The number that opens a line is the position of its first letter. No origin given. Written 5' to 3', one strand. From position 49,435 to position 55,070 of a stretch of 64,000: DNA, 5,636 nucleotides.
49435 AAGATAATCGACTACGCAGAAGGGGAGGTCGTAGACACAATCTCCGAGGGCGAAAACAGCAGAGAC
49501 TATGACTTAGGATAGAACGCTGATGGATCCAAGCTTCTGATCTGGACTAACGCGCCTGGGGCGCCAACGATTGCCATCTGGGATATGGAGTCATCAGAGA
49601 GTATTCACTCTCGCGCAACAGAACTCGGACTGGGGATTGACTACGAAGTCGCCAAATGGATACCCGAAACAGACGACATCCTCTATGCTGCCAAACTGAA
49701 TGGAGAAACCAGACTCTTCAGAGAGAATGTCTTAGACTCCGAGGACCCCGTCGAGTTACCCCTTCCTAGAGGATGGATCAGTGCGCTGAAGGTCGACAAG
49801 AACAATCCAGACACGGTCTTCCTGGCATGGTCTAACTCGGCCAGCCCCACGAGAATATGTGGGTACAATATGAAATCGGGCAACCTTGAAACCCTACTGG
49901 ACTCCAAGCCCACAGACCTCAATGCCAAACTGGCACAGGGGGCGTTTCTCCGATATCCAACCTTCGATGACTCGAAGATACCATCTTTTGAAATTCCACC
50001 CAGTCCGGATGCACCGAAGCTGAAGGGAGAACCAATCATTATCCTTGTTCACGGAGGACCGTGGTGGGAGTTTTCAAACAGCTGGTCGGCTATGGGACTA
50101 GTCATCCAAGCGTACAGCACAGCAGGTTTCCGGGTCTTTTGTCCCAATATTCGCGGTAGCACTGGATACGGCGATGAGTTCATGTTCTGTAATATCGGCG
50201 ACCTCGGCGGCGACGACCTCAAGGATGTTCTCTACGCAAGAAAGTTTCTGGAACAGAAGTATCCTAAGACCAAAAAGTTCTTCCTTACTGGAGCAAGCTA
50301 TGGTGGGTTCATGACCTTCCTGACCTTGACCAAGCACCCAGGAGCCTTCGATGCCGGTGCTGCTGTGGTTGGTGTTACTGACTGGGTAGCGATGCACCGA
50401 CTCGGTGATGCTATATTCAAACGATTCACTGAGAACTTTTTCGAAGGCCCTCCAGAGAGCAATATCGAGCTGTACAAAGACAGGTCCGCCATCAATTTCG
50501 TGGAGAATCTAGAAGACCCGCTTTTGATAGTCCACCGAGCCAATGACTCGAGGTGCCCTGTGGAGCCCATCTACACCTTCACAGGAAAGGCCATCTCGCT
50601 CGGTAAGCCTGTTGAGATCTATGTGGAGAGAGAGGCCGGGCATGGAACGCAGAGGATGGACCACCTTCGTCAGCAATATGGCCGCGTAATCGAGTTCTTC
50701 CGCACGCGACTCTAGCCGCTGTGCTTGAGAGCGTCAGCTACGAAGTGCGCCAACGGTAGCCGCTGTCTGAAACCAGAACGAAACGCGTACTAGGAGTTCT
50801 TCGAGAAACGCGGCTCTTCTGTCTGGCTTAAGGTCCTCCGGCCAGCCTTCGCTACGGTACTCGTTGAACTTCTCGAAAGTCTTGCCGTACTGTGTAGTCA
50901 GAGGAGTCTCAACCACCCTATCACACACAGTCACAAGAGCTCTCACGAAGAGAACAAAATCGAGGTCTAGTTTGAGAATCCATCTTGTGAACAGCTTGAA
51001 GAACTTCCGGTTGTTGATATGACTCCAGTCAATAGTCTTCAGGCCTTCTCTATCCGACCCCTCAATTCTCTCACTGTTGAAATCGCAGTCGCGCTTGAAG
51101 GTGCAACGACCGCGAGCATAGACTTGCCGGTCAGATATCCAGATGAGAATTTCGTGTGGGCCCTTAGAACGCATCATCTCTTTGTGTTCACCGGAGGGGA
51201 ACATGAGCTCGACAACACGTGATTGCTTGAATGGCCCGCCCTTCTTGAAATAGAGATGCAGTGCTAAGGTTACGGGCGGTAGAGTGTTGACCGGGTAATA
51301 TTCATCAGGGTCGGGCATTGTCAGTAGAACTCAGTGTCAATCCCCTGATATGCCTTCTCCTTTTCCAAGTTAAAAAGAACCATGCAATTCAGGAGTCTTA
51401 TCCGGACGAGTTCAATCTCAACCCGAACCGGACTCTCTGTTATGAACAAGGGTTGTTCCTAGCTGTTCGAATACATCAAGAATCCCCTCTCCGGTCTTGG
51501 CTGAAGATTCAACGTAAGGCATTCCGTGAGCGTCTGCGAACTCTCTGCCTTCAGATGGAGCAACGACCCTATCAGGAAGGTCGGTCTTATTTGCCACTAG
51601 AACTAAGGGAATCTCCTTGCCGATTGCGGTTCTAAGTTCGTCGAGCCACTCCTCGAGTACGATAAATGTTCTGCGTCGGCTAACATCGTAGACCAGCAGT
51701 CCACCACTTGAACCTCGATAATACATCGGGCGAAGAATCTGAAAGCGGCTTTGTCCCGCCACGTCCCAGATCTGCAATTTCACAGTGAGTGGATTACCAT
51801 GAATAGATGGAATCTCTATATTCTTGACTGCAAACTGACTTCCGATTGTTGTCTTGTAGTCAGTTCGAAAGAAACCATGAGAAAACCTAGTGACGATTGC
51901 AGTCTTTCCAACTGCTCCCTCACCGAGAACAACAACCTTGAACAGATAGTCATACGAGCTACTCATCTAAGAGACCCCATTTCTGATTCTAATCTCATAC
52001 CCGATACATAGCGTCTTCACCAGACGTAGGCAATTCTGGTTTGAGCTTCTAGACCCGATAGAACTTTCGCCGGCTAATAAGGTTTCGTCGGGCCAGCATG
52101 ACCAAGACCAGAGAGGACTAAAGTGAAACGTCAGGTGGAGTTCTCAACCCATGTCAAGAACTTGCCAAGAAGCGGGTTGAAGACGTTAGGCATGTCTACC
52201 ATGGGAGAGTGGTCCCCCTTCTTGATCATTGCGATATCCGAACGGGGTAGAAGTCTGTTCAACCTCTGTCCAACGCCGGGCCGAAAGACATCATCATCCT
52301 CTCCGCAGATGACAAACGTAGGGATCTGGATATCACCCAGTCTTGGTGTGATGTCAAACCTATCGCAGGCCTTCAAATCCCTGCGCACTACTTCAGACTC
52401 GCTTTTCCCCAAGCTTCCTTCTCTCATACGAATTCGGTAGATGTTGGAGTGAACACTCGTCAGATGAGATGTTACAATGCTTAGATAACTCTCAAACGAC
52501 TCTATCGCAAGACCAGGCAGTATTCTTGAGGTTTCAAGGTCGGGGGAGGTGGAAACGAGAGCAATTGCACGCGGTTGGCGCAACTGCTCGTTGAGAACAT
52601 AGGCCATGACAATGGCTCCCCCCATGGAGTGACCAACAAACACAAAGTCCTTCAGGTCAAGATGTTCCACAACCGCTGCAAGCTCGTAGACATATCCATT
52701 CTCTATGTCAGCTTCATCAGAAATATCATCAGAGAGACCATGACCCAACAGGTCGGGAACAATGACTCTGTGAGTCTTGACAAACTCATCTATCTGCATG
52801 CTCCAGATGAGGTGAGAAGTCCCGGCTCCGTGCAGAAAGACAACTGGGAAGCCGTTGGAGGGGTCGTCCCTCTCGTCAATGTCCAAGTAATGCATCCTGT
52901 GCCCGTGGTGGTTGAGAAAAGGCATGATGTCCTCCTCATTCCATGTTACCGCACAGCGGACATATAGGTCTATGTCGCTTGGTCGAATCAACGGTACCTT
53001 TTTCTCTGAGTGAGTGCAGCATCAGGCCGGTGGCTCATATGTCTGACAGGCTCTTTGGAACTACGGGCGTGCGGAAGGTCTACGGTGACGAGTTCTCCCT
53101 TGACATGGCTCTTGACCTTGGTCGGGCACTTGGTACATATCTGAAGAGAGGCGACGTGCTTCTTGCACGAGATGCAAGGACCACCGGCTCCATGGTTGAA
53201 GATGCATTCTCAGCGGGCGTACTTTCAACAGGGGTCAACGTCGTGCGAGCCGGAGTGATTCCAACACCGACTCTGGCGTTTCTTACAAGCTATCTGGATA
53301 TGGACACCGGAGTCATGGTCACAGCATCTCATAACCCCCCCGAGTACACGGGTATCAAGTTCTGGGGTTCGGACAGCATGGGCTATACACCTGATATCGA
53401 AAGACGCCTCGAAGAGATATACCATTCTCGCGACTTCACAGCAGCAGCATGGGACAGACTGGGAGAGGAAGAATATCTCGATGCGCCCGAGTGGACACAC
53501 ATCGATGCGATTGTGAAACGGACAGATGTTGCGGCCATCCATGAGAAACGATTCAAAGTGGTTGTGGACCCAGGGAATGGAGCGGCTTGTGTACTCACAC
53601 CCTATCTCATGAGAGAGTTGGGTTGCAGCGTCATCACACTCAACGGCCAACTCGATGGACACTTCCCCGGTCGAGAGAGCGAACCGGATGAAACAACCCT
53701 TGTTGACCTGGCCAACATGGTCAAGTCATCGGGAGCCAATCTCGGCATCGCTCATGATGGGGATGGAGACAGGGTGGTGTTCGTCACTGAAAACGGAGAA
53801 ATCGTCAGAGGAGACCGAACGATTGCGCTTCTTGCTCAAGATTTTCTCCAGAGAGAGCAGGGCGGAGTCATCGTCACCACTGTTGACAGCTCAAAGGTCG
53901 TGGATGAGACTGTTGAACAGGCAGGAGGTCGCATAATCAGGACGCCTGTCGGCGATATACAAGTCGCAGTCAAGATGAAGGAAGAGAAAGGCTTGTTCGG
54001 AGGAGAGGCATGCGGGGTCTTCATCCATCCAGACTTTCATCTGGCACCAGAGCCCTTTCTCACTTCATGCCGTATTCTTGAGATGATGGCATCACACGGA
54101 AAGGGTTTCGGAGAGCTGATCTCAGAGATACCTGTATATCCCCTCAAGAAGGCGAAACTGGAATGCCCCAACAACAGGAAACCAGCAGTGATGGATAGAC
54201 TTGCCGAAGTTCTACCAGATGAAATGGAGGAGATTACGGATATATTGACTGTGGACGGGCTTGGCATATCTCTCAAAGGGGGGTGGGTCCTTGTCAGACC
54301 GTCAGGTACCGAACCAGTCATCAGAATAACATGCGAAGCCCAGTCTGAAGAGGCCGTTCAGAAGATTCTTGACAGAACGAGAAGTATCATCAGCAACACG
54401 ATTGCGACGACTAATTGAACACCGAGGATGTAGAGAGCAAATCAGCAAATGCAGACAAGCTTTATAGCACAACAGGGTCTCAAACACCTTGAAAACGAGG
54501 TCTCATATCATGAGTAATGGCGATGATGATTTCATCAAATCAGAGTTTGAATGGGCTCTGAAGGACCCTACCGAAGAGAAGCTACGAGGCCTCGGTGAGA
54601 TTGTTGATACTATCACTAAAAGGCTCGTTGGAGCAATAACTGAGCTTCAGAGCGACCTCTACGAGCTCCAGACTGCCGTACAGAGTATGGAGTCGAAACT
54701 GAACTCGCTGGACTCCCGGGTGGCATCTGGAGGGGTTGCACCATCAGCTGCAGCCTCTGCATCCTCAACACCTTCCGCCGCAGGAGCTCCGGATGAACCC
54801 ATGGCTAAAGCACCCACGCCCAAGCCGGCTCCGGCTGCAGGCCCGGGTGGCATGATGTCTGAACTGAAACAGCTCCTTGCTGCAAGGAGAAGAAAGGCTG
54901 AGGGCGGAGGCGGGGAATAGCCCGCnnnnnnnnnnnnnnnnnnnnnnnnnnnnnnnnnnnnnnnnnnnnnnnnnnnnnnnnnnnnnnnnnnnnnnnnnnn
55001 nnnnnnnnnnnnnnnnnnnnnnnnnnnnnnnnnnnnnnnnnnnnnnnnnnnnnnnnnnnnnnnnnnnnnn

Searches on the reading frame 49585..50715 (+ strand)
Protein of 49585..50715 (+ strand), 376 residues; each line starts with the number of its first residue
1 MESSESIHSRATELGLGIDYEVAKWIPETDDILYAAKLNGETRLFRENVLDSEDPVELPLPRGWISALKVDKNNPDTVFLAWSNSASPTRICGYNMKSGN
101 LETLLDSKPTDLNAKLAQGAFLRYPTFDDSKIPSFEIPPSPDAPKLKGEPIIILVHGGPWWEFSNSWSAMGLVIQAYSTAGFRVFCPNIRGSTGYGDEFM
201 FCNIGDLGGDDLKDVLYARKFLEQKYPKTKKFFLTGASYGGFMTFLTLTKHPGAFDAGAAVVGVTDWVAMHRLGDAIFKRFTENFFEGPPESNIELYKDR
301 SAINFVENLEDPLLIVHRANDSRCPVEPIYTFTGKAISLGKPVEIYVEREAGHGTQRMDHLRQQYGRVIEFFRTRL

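Call 29: search_protein_families(library=pfam, proteins=[window:49585-50715:+], max_evalue=0.001)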
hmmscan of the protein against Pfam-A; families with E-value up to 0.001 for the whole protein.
window:49585-50715:+ (376 aa): 5 families
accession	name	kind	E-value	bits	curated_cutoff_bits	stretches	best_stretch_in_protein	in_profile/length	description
PF00326.27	Peptidase_S9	-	9.7e-41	140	22.6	1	172-374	5-208/213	Prolyl oligopeptidase family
PF00561.26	Abhydrolase_1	-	3.1e-10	40.6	25.8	1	150-333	1-173/245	alpha/beta hydrolase fold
PF20434.5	BD-FAE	-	9.6e-10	38.8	26.8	1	149-327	13-206/215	BD-FAE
PF12146.15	Hydrolase_4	-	2.7e-06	27.3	27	1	151-263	6-108/239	Serine aminopeptidase, S33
PF02129.25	Peptidase_S15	-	0.00036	20.7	23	1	177-278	47-144/262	X-Pro dipeptidyl-peptidase (S15 family)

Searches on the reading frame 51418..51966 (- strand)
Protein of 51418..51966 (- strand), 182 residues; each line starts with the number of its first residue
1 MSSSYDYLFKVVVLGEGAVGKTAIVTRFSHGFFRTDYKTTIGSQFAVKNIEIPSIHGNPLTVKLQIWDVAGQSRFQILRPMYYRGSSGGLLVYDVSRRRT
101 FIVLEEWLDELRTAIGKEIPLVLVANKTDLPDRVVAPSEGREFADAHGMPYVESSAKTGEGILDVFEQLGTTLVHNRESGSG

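Call 29: search_protein_families(library=pfam, proteins=[window:51418-51966:-], max_evalue=0.001)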
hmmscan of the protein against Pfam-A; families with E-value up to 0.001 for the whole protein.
window:51418-51966:- (182 aa): 3 families
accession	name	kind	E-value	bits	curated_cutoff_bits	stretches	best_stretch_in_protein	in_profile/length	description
PF00071.28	Ras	-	1.1e-47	162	21.6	1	10-172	1-159/162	Ras family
PF08477.19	Roc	-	4.4e-31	108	27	1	10-129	1-119/119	Ras of Complex, Roc, domain of DAPkinase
PF00025.27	Arf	-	4.7e-12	46.2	22.3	1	9-169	15-170/174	ADP-ribosylation factor family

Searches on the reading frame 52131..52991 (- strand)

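Call 29: search_protein_families(library=pfam, proteins=[window:52131-52991:-], max_evalue=0.001)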
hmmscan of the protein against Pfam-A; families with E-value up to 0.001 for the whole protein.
window:52131-52991:- (286 aa): 4 families
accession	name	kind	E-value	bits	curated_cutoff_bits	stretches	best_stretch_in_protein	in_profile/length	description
PF00561.26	Abhydrolase_1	-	6.2e-25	88.7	25.8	1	49-155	2-110/245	alpha/beta hydrolase fold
PF12697.13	Abhydrolase_6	-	6.4e-23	83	26.3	1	50-271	1-214/217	Alpha/beta hydrolase family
PF12146.15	Hydrolase_4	-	5.3e-14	52.5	27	1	50-262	7-233/239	Serine aminopeptidase, S33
PF12695.13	Abhydrolase_5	-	0.00028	21.1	27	0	108-150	51-91/164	Alpha/beta hydrolase family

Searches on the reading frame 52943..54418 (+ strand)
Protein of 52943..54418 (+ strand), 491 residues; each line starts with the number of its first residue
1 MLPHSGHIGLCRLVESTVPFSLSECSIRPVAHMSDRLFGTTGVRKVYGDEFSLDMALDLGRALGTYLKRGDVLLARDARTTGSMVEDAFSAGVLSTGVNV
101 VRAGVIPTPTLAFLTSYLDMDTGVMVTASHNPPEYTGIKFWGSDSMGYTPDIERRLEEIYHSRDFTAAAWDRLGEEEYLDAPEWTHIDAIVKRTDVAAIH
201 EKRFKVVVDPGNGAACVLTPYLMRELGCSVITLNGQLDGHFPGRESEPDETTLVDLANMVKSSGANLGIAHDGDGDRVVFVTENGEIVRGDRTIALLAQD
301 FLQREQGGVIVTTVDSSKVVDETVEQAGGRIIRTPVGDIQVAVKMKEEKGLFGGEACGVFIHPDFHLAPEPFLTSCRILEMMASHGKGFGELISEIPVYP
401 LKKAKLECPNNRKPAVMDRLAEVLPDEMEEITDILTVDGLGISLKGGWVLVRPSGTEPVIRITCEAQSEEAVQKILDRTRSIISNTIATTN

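Call 3: search_protein_families(library=ncbifam, proteins=[window:52943-54418:+], max_evalue=0.01)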
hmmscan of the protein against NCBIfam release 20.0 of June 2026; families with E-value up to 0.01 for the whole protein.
window:52943-54418:+ (491 aa): 7 families
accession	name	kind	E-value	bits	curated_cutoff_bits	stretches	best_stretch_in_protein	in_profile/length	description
TIGR03990.1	Arch_GlmM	equivalog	1.6e-156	521.7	439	1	36-483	2-444/444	phosphoglucosamine mutase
TIGR01455.1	glmM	equivalog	1.2e-84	284.6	447.55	1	38-484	1-441/442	phosphoglucosamine mutase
NF007088.0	PRK09542.1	equivalog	3.1e-69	234.1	618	1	33-484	7-454/456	phosphomannomutase/phosphoglucomutase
NF046027.1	PhglucPhmanMutPgmG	equivalog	4.6e-68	230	600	1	43-479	15-446/460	phosphoglucomutase/phosphomannomutase PgmG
NF011943.0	PRK15414.1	subfamily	3.4e-44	151.6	801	1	40-483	9-451/456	phosphomannomutase CpsG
TIGR01132.1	pgm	equivalog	4.7e-14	51.7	778.05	2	103-355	115-392/546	phosphoglucomutase (alpha-D-glucose-1,6-bisphosphate-dependent)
NF005737.0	PRK07564.1-1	equivalog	3.2e-07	29.3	378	1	97-337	81-345/543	alpha-D-glucose phosphate-specific phosphoglucomutase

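Call 4: search_protein_families(library=pfam, proteins=[window:52943-54418:+], max_evalue=0.01)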
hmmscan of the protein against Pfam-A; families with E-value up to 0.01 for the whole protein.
window:52943-54418:+ (491 aa): 4 families
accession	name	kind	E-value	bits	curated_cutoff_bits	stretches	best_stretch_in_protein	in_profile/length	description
PF02878.22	PGM_PMM_I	-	3.7e-38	130.8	22.5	1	36-165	2-136/138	Phosphoglucomutase/phosphomannomutase, alpha/beta/alpha domain I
PF02879.22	PGM_PMM_II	-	7.9e-27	94.2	29.3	1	186-285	3-103/103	Phosphoglucomutase/phosphomannomutase, alpha/beta/alpha domain II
PF02880.22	PGM_PMM_III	-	4.9e-21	75.4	20.7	1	290-396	2-111/115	Phosphoglucomutase/phosphomannomutase, alpha/beta/alpha domain III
PF00408.26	PGM_PMM_IV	-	3.4e-14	53.1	23.1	1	405-479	3-65/68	Phosphoglucomutase/phosphomannomutase, C-terminal domain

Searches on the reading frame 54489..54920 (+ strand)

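Call 3: search_protein_families(library=ncbifam, proteins=[window:54489-54920:+], max_evalue=0.01)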
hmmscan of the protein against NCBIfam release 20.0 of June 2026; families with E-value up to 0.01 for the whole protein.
window:54489-54920:+ (143 aa): 0 families

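Call 4: search_protein_families(library=pfam, proteins=[window:54489-54920:+], max_evalue=0.01)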
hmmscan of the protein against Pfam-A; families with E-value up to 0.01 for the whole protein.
window:54489-54920:+ (143 aa): 1 family
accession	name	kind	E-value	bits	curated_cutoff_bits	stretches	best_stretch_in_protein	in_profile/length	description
PF16782.11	SIL1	-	0.0056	16.4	35.5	1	5-76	87-149/292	Nucleotide exchange factor SIL1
